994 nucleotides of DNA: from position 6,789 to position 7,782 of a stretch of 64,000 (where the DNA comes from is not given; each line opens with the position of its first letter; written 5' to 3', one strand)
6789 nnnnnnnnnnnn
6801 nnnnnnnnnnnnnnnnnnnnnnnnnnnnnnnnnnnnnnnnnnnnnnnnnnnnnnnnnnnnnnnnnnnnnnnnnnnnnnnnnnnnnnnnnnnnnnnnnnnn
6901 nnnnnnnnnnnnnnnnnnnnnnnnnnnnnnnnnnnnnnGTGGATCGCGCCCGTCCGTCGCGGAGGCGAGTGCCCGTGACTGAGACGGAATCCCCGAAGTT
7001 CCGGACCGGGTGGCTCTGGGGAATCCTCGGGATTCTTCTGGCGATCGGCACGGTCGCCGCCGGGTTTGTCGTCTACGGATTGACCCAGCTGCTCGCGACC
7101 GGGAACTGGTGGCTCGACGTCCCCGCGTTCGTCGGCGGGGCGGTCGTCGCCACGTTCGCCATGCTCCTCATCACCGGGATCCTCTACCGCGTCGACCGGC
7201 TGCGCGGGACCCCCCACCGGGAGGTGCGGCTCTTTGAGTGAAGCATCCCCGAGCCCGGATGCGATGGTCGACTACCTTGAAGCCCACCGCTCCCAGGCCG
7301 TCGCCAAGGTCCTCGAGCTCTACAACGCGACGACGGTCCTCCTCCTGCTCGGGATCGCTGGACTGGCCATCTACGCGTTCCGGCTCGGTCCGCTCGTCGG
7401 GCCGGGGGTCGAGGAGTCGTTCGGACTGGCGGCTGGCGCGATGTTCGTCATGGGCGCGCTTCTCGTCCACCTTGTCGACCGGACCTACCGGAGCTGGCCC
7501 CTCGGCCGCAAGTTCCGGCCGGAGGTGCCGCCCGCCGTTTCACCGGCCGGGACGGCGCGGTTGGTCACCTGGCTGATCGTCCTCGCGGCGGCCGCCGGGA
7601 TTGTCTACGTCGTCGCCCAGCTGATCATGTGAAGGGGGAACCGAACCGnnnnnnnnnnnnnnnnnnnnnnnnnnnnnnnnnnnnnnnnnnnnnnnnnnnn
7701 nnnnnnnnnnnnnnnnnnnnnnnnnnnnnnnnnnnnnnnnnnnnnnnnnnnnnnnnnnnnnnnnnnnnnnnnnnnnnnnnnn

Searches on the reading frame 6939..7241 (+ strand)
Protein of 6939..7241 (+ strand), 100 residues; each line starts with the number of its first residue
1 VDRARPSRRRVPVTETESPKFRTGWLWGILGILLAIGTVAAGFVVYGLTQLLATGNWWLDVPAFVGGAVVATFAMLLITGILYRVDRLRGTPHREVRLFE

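Call 3: search_protein_families(library=pfam, proteins=[window:6939-7241:+], max_evalue=0.01)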
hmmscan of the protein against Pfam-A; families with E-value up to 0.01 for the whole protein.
window:6939-7241:+ (100 aa): 2 families
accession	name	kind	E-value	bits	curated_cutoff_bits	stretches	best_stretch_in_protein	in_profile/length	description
PF07332.16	Phage_holin_3_6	-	0.0014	19.1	28.4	1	20-94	30-103/116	Putative Actinobacterial Holin-X, holin superfamily III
PF12811.12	BaxI_1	-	0.0031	17.6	26.2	1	39-93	86-133/233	Bax inhibitor 1 like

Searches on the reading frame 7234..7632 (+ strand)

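Call 3: search_protein_families(library=pfam, proteins=[window:7234-7632:+], max_evalue=0.01)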
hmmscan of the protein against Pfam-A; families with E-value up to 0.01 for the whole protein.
window:7234-7632:+ (132 aa): 0 families

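Call 11: search_protein_families(library=pfam, proteins=[window:7234-7632:+], max_evalue=10)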
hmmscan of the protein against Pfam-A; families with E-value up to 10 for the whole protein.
window:7234-7632:+ (132 aa): 1 family
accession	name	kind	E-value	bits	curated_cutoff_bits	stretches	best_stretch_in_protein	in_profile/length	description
PF02656.20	DUF202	-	2.1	9.3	23.4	1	36-81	17-57/68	Domain of unknown function (DUF202)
